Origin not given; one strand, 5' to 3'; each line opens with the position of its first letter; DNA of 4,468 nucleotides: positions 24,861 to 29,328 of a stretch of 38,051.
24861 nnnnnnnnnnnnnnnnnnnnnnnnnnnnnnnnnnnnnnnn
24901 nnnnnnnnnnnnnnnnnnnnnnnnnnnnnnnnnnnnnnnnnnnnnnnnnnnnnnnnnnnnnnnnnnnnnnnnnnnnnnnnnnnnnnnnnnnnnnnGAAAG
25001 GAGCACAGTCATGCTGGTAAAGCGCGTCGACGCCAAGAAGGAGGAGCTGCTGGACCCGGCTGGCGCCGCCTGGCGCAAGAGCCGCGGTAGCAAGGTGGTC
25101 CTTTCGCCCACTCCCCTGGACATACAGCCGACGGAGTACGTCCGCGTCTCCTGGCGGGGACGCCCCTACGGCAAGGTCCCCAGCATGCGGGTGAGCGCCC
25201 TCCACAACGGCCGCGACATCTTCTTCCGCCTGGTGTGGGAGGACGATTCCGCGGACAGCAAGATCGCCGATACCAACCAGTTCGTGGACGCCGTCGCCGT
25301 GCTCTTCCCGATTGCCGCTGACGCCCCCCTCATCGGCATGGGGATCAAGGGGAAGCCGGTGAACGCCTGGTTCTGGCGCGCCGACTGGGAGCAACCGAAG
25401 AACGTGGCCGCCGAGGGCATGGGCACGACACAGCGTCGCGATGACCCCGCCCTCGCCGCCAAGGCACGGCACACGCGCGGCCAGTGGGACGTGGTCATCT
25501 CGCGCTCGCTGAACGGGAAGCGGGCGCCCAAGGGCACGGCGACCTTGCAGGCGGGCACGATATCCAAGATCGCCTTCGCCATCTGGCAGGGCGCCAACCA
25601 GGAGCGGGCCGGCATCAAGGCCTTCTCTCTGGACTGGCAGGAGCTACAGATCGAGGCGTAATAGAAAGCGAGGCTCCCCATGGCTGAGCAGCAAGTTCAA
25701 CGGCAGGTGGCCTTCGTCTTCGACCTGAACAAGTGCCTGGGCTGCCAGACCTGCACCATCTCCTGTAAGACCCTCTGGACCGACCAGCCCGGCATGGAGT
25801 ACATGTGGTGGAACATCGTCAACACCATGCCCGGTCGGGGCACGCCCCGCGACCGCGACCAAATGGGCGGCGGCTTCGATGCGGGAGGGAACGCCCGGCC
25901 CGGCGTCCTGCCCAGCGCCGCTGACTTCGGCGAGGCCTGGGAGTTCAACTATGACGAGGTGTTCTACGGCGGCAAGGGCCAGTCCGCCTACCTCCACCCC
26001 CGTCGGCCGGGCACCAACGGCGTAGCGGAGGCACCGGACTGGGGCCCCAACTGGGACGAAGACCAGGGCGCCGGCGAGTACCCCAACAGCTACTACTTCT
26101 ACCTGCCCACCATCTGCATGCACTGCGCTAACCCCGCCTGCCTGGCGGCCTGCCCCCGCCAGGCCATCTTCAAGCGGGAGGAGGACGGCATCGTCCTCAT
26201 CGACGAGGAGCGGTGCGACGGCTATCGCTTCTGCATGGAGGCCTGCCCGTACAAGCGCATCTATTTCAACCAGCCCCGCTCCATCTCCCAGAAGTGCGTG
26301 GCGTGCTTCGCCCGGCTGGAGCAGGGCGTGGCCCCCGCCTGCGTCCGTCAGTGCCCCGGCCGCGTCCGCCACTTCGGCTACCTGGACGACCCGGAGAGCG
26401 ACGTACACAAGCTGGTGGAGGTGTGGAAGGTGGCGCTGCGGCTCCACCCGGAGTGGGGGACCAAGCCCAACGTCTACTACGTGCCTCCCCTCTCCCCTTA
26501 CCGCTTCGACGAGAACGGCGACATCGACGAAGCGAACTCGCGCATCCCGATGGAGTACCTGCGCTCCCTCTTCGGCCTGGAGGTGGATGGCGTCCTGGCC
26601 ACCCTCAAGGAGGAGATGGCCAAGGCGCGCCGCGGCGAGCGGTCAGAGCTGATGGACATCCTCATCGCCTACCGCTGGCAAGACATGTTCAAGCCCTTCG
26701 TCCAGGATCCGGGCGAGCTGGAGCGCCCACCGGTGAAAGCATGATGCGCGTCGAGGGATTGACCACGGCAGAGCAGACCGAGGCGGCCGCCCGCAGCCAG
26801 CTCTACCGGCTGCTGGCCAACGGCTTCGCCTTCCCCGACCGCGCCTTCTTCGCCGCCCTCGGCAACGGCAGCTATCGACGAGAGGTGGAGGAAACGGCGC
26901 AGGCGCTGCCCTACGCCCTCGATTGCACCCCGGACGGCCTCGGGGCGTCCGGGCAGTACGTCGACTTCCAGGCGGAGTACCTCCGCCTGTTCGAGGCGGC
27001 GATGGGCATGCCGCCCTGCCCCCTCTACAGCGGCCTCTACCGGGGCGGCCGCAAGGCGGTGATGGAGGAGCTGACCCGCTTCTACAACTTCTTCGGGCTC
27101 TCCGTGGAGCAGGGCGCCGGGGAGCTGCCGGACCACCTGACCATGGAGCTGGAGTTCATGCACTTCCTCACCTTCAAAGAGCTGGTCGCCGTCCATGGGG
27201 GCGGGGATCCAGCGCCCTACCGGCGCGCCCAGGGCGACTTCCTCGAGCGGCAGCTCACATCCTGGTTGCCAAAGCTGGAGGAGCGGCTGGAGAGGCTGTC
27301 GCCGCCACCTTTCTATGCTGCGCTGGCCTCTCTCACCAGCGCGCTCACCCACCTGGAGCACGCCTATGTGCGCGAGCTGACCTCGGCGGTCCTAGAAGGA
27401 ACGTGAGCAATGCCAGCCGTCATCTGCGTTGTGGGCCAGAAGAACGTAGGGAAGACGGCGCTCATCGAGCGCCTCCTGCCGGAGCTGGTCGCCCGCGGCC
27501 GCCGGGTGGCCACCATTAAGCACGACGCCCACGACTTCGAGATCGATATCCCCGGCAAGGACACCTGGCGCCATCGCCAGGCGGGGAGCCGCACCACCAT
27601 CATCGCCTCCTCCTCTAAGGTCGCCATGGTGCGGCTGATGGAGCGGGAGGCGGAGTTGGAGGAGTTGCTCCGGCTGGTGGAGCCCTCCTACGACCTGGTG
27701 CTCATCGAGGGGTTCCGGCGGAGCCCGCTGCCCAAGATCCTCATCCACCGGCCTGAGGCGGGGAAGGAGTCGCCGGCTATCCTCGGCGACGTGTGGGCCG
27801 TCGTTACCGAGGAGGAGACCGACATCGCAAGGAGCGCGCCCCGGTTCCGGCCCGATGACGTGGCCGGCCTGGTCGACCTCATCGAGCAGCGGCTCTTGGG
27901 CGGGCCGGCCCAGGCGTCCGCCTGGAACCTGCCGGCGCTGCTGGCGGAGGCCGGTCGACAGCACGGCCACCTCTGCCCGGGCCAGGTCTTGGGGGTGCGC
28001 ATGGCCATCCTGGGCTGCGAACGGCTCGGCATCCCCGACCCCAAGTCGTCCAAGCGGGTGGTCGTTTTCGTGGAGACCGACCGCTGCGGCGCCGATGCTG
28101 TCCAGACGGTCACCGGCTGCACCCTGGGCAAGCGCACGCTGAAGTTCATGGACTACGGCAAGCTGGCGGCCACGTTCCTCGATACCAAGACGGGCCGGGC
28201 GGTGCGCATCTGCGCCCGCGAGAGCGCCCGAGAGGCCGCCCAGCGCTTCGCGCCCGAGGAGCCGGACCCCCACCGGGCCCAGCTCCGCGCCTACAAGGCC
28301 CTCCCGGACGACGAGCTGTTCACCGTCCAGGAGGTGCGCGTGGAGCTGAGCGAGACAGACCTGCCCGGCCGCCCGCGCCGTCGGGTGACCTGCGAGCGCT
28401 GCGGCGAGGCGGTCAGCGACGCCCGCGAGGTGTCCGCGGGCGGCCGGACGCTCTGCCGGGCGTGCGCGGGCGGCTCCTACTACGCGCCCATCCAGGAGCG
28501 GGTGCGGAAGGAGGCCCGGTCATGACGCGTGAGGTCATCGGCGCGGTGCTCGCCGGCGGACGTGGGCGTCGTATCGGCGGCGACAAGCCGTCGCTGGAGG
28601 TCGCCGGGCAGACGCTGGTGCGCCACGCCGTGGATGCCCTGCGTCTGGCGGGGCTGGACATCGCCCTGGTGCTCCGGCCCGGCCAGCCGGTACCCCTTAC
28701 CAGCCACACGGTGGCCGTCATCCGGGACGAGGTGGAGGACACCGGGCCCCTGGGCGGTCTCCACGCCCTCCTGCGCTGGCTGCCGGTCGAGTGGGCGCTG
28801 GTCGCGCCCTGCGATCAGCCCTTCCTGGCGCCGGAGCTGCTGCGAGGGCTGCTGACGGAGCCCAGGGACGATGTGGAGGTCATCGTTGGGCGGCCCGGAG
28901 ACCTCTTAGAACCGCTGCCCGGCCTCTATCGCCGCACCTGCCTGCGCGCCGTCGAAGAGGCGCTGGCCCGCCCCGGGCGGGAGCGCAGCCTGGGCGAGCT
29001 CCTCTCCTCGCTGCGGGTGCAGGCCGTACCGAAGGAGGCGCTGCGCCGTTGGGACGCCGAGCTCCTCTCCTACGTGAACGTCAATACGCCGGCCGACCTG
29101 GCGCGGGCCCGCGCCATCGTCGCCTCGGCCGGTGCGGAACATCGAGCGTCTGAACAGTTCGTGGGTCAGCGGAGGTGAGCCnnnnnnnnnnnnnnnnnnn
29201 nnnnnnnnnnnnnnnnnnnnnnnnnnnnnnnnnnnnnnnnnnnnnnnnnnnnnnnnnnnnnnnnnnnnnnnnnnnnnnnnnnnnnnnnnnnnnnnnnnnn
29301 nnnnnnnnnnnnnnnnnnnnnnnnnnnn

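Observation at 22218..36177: Mixed predicted localisation: alpha1, alpha2 and gamma lack export signals, alpha3 has a textbook Tat leader, and there is only one gamma and two betas for three alphas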

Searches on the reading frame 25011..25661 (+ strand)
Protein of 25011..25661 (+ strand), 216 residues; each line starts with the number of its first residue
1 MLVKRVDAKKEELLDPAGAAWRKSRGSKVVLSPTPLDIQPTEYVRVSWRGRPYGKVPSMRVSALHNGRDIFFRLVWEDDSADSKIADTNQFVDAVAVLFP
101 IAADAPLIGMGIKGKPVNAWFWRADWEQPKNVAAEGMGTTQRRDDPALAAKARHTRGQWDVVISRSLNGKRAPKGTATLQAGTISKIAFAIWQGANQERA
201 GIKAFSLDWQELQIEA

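Call 4: search_protein_families(library=pfam, proteins=[window:25011-25661:+])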
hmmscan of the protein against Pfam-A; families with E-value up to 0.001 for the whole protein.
window:25011-25661:+ (216 aa): 1 family
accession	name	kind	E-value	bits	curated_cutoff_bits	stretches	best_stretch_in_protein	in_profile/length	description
PF09459.16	EB_dh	-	7.4e-32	111.7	33.3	2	20-146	3-142/236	Ethylbenzene dehydrogenase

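Call 5: search_protein_families(library=ncbifam, proteins=[window:25011-25661:+])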
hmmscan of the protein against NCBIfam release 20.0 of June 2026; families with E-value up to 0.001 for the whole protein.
window:25011-25661:+ (216 aa): 2 families
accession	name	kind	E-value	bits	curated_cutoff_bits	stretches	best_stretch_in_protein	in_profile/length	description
NF042980.1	EthbenzDh_ebdC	equivalog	1e-53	182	400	1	1-214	1-212/214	ethylbenzene dehydrogenase subunit gamma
TIGR03477.1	DMSO_red_II_gam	subfamily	1.2e-52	178.3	169.85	1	2-213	2-205/206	DMSO reductase family type II enzyme, heme b subunit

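Call 12: search_solved_structures(query=window:25011-25661:+, show_alignments=3, max_evalue=0.01)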
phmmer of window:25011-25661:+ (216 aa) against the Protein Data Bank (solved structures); distinct sequences matched with E-value up to 0.01: 2.
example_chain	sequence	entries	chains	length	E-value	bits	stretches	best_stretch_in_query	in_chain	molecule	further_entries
2ivf_C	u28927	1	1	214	2.5e-42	148.2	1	2-213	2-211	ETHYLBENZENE DEHYDROGENASE GAMMA-SUBUNIT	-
7b04_C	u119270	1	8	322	6.6e-20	74.9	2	54-129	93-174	Nitrite oxidoreductase subunit C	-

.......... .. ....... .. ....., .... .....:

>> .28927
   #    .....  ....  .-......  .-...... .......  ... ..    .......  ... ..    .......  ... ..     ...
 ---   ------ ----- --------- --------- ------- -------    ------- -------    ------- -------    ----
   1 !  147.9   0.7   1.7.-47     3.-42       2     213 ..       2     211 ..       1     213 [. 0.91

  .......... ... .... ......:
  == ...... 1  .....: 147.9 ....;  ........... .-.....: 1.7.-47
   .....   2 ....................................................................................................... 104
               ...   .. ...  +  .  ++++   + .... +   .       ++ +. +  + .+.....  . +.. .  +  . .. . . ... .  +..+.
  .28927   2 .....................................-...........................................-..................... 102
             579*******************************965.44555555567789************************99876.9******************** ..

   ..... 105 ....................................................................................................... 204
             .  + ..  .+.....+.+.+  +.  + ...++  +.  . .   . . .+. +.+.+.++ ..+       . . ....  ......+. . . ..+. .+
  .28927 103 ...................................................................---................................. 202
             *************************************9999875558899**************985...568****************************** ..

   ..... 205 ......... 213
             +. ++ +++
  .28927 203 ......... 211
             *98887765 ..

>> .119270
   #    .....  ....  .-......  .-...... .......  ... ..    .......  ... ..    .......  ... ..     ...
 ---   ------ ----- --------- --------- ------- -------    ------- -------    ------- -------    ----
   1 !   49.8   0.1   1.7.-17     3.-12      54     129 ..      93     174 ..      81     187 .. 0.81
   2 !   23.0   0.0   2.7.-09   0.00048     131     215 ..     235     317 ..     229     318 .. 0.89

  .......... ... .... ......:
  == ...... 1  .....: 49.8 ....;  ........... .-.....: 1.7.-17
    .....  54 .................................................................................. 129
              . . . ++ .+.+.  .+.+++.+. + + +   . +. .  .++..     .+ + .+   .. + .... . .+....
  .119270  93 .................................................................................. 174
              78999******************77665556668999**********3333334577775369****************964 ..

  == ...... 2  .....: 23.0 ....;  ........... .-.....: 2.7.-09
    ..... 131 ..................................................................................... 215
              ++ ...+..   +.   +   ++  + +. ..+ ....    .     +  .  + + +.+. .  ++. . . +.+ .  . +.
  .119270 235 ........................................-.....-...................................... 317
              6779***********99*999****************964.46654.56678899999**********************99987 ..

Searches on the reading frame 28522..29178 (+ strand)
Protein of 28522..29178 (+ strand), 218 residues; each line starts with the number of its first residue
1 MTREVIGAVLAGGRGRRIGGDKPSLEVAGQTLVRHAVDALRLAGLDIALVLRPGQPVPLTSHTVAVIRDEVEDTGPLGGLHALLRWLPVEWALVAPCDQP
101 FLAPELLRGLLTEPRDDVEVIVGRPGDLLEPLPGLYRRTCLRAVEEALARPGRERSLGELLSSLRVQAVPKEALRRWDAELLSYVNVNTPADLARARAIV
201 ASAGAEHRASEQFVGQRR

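Call 4: search_protein_families(library=pfam, proteins=[window:28522-29178:+])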
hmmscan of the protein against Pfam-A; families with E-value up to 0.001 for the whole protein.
window:28522-29178:+ (218 aa): 1 family
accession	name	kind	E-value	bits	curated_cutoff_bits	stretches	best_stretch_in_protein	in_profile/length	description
PF12804.13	NTP_transf_3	-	1.4e-34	120.1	27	1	7-157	1-154/160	MobA-like NTP transferase domain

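Call 5: search_protein_families(library=ncbifam, proteins=[window:28522-29178:+])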
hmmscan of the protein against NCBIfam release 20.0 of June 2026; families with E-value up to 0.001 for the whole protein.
window:28522-29178:+ (218 aa): 13 families
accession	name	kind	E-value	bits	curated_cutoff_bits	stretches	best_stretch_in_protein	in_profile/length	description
NF011056.0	PRK14489.1-1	equivalog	2.6e-28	99.2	379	1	4-201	5-195/363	bifunctional molybdenum cofactor guanylyltransferase MobA/molybdopterin-guanine dinucleotide biosynthesis adaptor protein MobB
NF001457.0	PRK00317.1-3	equivalog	2.5e-26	92.4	164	1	6-195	3-192/200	molybdenum cofactor guanylyltransferase MobA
TIGR02665.1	molyb_mobA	equivalog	2.6e-26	92.8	151.85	1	7-194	3-186/186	molybdenum cofactor guanylyltransferase MobA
NF002741.0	PRK02726.1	equivalog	5.6e-21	75.1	179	1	4-197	7-195/200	molybdenum cofactor guanylyltransferase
NF001855.0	PRK00576.1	equivalog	3.9e-18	65.8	205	1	5-195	7-191/197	molybdenum cofactor guanylyltransferase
NF011059.0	PRK14490.1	equivalog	1.1e-12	47.8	354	1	4-199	180-368/374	bifunctional molybdenum cofactor guanylyltransferase MobA/molybdopterin-guanine dinucleotide biosynthesis adaptor protein MobB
NF011058.0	PRK14489.1-3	exception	1.9e-12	46.4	820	1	5-200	9-205/382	molybdenum cofactor guanylyltransferase MobA, DUF3305 domain-containing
NF011070.0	PRK14500.1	equivalog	1.9e-11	43.8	606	1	5-149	167-313/358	putative bifunctional molybdopterin-guanine dinucleotide biosynthesis protein MoaC/MobA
TIGR03310.1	matur_MocA_YgfJ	equivalog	7.2e-09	35.9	186.45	1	9-122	4-123/188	molybdenum cofactor cytidylyltransferase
NF001837.0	PRK00560.1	equivalog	7.1e-07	29.1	182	1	7-199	11-190/196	molybdenum cofactor guanylyltransferase MobA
NF011057.0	PRK14489.1-2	subfamily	1.3e-06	27.9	541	1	5-201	7-199/363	bifunctional molybdenum cofactor guanylyltransferase MobA/molybdopterin-guanine dinucleotide biosynthesis adaptor protein MobB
TIGR00454.1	TIGR00454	hypoth_equivalog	3.8e-06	26.9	174.7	1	9-64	5-60/183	TIGR00454 family protein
NF045665.1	NTPtran_DVU1551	equivalog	0.00097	18.3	315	0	8-115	4-117/359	DVU_1551 family NTP transferase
